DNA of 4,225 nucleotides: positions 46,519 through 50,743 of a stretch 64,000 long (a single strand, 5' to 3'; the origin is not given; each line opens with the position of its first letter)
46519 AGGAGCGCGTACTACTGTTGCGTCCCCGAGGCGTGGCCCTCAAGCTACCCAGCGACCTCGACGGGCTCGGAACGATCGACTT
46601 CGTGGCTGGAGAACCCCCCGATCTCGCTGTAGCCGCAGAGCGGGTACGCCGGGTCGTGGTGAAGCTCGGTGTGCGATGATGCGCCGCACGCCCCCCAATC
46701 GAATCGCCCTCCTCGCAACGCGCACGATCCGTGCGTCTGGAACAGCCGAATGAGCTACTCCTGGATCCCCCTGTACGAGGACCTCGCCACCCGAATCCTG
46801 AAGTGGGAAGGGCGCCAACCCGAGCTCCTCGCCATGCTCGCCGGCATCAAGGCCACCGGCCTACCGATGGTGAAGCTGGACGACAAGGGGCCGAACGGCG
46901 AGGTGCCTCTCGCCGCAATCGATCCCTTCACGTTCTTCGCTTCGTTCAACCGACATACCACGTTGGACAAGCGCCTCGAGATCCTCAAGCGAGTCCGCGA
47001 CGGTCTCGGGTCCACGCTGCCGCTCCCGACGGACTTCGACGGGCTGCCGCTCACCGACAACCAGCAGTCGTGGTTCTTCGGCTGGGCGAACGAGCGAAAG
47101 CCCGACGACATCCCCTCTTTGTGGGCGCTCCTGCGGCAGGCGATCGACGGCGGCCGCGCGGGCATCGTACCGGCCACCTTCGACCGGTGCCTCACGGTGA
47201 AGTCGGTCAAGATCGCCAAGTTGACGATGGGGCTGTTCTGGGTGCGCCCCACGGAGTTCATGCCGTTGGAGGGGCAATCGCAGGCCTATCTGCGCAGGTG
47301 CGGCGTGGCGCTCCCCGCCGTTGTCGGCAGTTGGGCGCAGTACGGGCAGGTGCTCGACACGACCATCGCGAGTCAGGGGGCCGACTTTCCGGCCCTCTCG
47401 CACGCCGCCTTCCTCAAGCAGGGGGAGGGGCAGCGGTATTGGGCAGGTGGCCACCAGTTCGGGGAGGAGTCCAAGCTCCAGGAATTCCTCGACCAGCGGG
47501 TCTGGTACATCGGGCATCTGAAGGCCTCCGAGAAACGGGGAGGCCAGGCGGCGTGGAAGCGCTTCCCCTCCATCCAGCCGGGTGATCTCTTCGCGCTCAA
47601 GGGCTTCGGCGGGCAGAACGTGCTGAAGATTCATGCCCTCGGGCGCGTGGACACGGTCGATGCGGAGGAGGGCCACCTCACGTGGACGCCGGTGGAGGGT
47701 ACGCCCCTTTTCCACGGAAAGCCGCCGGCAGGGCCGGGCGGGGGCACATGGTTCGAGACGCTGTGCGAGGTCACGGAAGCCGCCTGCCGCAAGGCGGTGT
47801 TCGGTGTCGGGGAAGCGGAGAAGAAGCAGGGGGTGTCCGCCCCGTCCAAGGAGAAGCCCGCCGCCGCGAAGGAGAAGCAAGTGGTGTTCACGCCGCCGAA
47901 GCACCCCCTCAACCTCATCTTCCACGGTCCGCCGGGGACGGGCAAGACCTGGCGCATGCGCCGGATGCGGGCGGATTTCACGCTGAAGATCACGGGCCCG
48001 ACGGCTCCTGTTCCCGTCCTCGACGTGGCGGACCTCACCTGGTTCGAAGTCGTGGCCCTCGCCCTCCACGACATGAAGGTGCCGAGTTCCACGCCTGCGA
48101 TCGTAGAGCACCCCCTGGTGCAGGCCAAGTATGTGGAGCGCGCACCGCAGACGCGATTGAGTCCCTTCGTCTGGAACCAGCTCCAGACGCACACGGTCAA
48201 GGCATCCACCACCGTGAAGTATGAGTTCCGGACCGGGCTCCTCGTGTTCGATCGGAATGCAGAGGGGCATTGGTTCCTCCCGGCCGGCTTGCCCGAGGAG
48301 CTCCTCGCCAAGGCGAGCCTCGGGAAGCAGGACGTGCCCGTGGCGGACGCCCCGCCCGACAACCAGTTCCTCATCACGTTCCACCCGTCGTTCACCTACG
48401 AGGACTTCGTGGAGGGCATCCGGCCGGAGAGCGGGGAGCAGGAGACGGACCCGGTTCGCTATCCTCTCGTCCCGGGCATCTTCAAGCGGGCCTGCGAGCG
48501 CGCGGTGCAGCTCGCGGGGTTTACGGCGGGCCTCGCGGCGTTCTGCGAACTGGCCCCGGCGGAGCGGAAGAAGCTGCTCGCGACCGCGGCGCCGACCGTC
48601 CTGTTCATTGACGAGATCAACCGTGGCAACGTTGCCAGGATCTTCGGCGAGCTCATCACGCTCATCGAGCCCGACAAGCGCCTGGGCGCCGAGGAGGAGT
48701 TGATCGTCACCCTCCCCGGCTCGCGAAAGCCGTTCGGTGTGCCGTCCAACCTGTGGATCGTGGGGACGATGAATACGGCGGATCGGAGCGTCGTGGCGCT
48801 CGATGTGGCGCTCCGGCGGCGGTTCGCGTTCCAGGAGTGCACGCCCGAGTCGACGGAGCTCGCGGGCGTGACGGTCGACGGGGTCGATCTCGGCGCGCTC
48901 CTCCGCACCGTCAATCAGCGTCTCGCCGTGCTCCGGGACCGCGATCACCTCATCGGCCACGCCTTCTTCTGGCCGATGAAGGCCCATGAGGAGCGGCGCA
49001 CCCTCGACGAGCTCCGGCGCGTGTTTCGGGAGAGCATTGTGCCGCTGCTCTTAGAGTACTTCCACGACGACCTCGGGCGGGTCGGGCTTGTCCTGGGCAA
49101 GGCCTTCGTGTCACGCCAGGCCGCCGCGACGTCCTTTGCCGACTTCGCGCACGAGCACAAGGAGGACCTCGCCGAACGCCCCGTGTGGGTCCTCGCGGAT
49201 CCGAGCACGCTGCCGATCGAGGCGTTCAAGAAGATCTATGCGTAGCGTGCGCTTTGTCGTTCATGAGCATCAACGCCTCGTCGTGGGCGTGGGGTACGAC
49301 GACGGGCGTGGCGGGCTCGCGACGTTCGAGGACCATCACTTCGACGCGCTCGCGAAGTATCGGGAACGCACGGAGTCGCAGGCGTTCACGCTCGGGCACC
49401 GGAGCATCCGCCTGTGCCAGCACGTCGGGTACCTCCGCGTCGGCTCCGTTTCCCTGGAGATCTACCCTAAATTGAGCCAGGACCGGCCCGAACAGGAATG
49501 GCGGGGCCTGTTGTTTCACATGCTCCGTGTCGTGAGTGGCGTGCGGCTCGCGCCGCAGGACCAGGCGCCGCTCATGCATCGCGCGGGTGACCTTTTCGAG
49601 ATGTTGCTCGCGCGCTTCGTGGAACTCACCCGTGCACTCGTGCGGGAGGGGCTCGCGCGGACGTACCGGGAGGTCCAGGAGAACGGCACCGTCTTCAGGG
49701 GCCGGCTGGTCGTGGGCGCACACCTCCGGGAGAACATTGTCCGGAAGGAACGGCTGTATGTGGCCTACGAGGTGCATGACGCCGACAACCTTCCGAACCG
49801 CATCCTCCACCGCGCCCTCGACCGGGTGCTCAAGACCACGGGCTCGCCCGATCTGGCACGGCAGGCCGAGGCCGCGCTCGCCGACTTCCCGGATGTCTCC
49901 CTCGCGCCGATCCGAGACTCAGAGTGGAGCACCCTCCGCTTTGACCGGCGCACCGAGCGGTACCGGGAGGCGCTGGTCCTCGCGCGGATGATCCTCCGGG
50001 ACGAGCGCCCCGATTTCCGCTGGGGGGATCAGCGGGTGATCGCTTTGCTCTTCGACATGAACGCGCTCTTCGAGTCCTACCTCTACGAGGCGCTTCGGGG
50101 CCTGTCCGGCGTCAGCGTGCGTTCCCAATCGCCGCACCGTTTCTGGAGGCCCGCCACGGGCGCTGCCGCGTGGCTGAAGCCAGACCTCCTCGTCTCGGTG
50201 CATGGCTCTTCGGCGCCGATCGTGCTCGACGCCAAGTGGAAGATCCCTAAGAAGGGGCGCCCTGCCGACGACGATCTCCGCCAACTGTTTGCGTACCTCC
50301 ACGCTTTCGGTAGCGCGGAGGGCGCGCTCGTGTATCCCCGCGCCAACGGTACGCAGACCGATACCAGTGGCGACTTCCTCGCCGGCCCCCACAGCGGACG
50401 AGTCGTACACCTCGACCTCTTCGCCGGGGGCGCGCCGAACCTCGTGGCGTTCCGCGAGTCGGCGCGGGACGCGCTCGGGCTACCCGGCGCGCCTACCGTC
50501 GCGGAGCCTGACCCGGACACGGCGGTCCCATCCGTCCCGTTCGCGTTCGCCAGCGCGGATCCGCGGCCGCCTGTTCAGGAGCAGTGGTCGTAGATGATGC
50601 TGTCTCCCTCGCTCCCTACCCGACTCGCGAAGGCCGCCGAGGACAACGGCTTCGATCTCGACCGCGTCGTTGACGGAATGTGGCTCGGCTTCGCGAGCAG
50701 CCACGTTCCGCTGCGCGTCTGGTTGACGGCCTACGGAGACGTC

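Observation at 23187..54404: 19-bp tRNA/tmRNA-3'-end-like direct repeats bracket a 31.2-kb integrase-bearing island carrying DISARM, Pycsar and McrBC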

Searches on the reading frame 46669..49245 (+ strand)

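Call 11: search_protein_families(library=pfam, proteins=[window:46669-49245:+], max_evalue=0.001)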
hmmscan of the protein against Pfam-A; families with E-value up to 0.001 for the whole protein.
window:46669-49245:+ (858 aa): 2 families
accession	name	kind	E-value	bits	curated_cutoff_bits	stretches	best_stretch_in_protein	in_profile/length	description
PF07728.20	AAA_5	-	3e-13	50.4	22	1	564-719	26-139/139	AAA domain (dynein-related subfamily)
PF00004.35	AAA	-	4.1e-05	24.5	21.2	0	638-721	54-125/131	ATPase family associated with various cellular activities (AAA)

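Call 31: search_protein_families(library=padloc, proteins=[window:46669-49245:+], max_evalue=0.00001)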
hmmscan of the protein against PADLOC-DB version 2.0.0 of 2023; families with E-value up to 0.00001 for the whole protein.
window:46669-49245:+ (858 aa): 2 families
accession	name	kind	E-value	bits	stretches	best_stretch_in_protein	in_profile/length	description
PDLC03547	REase_II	-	6.9e-11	39.4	1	644-721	349-440/585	Type II restriction enzyme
PDLC03448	REase_II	-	4.2e-08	29.8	1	641-722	625-719/857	Type II restriction enzyme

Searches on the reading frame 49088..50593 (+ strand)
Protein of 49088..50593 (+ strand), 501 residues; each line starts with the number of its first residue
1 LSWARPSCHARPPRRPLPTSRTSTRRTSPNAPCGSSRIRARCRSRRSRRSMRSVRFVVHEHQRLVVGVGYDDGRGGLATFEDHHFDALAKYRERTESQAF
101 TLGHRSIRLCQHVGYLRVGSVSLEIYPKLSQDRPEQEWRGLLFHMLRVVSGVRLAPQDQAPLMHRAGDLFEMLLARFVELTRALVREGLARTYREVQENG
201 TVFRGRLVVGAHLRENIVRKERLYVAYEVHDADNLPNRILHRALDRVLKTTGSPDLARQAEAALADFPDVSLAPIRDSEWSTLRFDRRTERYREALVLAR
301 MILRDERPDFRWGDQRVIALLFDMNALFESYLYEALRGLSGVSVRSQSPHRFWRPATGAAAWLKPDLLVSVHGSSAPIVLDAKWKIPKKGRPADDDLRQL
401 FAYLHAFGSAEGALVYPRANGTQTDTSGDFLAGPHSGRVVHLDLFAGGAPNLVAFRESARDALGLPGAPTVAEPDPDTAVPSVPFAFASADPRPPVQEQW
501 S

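Call 11: search_protein_families(library=pfam, proteins=[window:49088-50593:+], max_evalue=0.001)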
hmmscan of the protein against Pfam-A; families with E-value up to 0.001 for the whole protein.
window:49088-50593:+ (501 aa): 1 family
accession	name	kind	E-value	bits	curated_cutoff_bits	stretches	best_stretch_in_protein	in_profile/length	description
PF10117.15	McrBC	-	5.8e-61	206.6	23.9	1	108-417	2-318/318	McrBC 5-methylcytosine restriction system component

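Call 31: search_protein_families(library=padloc, proteins=[window:49088-50593:+], max_evalue=0.00001)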
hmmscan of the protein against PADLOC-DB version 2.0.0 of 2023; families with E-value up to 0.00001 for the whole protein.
window:49088-50593:+ (501 aa): 0 families
